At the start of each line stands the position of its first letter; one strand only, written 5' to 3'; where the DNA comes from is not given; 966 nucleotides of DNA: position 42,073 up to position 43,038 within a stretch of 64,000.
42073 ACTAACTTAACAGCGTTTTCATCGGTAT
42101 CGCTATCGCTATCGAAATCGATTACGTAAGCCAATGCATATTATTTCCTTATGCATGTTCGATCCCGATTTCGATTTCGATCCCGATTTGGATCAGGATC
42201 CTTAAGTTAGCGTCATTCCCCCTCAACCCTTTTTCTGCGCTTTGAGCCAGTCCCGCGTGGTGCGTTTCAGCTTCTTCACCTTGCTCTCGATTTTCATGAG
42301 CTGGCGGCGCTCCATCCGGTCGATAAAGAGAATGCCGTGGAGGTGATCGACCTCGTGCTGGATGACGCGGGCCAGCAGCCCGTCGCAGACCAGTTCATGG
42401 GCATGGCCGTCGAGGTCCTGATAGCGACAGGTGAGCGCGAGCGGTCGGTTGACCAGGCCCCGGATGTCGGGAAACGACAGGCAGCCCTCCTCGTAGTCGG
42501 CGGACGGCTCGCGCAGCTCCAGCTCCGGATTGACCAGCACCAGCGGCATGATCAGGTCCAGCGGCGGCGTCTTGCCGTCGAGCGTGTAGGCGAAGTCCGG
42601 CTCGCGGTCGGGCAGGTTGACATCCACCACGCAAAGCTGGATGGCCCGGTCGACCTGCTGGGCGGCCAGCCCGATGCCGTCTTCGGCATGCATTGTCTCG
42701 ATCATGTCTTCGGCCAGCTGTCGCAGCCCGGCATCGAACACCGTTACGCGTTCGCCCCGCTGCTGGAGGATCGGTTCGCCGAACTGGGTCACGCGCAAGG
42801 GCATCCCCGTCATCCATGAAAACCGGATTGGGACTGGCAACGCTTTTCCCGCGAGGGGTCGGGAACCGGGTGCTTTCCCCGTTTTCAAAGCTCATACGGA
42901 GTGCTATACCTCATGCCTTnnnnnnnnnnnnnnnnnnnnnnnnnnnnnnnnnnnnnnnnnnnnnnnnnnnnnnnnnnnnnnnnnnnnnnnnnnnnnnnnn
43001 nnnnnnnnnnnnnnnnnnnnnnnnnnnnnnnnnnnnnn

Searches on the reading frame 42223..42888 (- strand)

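Call 3: search_protein_families(library=pfam, proteins=[window:42223-42888:-], max_evalue=1)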
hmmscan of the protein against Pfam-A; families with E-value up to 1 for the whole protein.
window:42223-42888:- (221 aa): 1 family
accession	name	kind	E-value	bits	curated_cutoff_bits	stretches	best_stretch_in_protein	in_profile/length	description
PF01327.26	Pep_deformylase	-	5.9e-46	156.4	22.8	1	31-196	2-154/156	Polypeptide deformylase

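Call 4: search_protein_families(library=ncbifam, proteins=[window:42223-42888:-], max_evalue=1)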
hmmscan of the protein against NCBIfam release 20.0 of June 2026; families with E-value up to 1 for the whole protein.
window:42223-42888:- (221 aa): 7 families
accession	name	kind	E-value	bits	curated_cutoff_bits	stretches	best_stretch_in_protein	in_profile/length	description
NF001159.1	PRK00150.1-3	subfamily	2.7e-47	160.4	125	1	30-207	2-165/167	peptide deformylase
TIGR00079.1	pept_deformyl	equivalog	9.3e-39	132.6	103.95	2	115-205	69-160/161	peptide deformylase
NF009484.0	PRK12846.1-5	equivalog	8.8e-31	106.9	190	2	117-209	71-161/165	peptide deformylase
NF009483.0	PRK12846.1-4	equivalog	7.8e-21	74.5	267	1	36-208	9-172/193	peptide deformylase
NF011189.0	PRK14595.1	equivalog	1.6e-19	70.2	232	2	116-194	69-148/162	peptide deformylase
NF006670.0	PRK09218.1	equivalog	8.6e-15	54.9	162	1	114-187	63-135/136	peptide deformylase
TIGR00530.1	AGP_acyltrn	subfamily_domain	0.17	11.7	102.95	0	182-211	60-89/130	1-acylglycerol-3-phosphate O-acyltransferase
